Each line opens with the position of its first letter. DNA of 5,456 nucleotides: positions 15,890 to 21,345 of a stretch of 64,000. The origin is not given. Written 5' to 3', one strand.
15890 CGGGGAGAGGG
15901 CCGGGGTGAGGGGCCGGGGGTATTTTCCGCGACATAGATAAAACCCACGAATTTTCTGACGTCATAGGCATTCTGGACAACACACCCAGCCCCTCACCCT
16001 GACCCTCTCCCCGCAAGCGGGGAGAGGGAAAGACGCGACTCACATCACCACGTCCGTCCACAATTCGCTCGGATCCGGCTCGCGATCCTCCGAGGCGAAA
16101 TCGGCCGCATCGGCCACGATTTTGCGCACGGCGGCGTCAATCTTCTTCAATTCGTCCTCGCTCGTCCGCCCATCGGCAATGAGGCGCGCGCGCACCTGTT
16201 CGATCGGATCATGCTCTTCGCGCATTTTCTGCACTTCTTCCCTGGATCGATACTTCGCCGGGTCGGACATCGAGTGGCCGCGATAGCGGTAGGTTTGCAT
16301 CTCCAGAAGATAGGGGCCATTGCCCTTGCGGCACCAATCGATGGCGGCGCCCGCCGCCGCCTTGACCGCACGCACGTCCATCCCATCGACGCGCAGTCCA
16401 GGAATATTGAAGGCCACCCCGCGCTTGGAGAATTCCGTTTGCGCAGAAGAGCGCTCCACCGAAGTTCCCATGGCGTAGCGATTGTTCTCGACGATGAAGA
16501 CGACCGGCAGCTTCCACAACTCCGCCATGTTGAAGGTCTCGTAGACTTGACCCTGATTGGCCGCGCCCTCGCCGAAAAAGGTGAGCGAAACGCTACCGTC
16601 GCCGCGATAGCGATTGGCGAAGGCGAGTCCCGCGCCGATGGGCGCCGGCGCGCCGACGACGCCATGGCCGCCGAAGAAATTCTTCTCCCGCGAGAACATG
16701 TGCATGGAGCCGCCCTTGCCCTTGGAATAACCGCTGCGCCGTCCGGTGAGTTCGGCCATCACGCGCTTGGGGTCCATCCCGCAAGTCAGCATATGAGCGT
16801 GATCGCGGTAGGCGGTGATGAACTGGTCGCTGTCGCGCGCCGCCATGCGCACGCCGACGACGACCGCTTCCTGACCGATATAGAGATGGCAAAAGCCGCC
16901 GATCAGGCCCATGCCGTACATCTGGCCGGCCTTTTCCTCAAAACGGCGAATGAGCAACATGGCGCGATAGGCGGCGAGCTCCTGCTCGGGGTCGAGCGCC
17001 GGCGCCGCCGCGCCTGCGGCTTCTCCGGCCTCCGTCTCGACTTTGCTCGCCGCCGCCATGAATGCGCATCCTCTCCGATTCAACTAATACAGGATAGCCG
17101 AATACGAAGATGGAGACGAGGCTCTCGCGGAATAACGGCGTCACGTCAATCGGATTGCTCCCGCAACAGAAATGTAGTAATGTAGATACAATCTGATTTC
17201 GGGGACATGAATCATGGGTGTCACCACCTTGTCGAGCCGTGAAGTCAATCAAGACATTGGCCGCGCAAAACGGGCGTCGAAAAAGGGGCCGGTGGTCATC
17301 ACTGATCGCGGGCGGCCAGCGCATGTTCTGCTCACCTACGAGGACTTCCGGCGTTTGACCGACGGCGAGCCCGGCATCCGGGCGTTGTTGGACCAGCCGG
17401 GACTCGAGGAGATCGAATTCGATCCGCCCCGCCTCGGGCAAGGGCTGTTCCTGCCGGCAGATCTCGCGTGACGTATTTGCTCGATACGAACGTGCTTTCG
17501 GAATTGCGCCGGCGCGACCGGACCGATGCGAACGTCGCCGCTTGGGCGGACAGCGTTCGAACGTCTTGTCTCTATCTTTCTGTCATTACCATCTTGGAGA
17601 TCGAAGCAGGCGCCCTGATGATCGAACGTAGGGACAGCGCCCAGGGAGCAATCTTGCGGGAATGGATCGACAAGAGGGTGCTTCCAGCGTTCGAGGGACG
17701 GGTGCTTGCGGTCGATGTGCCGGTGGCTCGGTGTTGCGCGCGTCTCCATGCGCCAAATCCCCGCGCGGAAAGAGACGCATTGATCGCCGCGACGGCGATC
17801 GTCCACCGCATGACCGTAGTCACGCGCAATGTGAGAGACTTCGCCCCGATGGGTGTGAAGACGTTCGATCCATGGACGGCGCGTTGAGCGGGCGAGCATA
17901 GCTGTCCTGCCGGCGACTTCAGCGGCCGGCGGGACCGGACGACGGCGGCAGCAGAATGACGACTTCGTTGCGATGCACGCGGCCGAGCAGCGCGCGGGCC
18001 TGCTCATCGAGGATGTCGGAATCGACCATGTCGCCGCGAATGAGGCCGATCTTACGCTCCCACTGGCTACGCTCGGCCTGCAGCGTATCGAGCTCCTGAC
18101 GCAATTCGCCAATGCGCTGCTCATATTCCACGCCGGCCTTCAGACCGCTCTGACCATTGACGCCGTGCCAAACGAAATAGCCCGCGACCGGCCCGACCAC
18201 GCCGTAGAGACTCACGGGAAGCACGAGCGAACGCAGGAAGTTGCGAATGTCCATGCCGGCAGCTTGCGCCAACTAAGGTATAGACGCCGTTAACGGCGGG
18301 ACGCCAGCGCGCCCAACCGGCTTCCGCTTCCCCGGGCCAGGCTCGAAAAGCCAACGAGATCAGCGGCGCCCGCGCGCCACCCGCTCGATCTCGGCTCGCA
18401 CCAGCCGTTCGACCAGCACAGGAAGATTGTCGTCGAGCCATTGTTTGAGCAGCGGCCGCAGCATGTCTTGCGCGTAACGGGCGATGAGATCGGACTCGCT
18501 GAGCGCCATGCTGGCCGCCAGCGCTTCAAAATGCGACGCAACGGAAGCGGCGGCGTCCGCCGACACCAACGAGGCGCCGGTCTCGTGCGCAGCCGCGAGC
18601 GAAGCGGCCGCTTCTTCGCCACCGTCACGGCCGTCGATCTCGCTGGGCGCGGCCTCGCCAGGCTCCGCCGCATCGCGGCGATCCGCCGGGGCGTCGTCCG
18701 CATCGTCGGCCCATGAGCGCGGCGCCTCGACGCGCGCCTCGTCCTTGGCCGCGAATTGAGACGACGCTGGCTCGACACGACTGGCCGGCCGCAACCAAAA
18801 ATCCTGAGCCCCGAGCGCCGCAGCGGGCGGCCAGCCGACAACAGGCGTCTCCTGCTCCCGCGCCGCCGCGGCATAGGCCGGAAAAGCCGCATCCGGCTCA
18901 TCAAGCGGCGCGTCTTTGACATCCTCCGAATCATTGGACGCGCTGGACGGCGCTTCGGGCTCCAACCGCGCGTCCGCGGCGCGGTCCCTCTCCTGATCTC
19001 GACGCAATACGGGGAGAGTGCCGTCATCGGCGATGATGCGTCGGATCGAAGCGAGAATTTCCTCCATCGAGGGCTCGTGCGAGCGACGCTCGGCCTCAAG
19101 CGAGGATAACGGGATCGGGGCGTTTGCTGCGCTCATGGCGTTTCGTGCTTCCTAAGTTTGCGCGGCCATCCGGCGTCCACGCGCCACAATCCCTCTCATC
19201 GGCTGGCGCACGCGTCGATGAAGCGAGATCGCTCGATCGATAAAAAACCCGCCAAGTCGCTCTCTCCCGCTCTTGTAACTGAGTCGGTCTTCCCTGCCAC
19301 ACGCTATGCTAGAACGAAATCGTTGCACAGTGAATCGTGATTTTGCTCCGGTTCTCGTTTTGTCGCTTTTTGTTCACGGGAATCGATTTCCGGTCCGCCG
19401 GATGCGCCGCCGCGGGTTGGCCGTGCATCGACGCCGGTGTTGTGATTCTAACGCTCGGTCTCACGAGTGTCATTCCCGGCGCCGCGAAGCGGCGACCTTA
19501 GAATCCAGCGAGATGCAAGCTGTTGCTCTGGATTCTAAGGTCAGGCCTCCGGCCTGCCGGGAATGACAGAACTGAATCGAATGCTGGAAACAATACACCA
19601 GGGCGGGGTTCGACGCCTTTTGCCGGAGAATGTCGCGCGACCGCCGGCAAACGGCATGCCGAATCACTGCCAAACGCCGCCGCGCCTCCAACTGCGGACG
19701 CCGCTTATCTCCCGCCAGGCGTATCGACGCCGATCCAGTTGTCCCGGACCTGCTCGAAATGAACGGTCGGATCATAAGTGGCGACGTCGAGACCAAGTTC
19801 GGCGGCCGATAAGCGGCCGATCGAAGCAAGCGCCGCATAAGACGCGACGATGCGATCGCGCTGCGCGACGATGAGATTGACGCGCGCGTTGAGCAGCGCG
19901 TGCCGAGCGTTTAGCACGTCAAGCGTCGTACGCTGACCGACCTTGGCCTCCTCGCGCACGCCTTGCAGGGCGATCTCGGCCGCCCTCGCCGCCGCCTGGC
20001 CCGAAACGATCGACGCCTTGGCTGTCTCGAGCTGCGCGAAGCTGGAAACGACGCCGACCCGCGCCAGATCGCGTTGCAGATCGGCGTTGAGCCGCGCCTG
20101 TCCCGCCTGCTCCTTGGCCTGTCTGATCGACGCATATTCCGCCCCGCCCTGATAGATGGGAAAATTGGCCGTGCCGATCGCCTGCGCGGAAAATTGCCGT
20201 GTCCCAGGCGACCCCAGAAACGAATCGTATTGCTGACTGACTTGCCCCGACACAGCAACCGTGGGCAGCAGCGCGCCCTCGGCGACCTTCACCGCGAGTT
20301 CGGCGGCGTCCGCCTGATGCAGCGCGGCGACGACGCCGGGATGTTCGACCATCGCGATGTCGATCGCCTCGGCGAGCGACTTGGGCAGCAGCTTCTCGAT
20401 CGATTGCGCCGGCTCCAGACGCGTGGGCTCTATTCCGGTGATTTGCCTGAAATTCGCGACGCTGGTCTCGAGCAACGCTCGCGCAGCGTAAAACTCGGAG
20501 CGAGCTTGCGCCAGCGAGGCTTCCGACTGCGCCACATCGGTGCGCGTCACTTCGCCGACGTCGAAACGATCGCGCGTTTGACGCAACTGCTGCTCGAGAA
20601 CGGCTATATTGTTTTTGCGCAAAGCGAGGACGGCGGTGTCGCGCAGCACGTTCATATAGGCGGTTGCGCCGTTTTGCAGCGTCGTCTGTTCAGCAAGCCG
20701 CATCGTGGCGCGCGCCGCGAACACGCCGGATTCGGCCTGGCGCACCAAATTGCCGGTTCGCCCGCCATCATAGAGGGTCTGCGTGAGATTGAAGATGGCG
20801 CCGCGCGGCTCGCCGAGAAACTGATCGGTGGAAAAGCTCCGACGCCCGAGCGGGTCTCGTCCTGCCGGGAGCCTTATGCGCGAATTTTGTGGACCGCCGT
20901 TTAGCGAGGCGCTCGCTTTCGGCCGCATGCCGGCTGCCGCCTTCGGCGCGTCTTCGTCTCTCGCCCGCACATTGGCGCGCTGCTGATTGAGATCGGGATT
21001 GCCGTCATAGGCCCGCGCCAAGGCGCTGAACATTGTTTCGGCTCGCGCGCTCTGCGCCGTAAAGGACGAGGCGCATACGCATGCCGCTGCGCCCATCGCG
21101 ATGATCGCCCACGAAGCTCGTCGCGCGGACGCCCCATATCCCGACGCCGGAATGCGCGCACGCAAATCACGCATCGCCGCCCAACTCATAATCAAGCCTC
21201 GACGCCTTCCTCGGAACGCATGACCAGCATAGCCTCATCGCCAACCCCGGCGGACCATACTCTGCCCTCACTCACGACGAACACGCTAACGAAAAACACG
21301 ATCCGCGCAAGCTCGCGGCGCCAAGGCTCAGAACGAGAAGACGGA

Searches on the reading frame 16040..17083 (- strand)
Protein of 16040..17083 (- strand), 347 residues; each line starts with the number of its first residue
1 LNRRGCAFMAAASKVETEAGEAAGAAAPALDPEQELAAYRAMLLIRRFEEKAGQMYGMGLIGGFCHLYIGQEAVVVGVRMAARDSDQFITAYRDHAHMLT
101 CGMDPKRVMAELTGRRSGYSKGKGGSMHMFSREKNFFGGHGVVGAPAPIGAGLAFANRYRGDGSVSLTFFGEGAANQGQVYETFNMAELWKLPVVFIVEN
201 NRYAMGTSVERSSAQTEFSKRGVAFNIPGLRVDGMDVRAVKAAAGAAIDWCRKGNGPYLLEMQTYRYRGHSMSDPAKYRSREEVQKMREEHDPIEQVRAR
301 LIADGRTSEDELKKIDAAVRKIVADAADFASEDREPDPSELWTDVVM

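Call 47: search_protein_families(library=pfam, proteins=[window:16040-17083:-], max_evalue=0.00001)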
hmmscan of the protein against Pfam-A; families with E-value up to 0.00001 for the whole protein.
window:16040-17083:- (347 aa): 1 family
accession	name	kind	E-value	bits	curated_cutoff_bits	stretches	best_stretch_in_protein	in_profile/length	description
PF00676.26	E1_dh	-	1.2e-106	356.5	22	1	41-338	2-299/300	Dehydrogenase E1 component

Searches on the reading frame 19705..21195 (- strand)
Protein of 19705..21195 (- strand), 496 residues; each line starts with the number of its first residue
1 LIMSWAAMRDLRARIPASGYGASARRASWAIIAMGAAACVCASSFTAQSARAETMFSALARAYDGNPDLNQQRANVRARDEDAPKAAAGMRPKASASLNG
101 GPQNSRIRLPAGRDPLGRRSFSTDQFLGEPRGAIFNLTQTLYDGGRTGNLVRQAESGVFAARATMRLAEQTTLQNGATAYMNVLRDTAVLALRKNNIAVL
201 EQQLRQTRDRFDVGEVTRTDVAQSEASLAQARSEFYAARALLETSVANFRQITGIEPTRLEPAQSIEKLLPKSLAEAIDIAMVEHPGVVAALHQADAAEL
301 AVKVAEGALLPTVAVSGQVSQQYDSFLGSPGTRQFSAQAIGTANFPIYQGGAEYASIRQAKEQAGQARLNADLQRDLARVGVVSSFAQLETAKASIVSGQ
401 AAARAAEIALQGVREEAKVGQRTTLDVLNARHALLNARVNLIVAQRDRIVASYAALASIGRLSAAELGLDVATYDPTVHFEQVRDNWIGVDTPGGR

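Call 48: search_protein_families(library=pfam, proteins=[window:19705-21195:-], max_evalue=0.00001)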
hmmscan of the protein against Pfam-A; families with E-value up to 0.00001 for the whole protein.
window:19705-21195:- (496 aa): 1 family
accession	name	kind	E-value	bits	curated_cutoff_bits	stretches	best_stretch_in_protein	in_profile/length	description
PF02321.23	OEP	-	1.9e-56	191.3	22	2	58-254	4-187/187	Outer membrane efflux protein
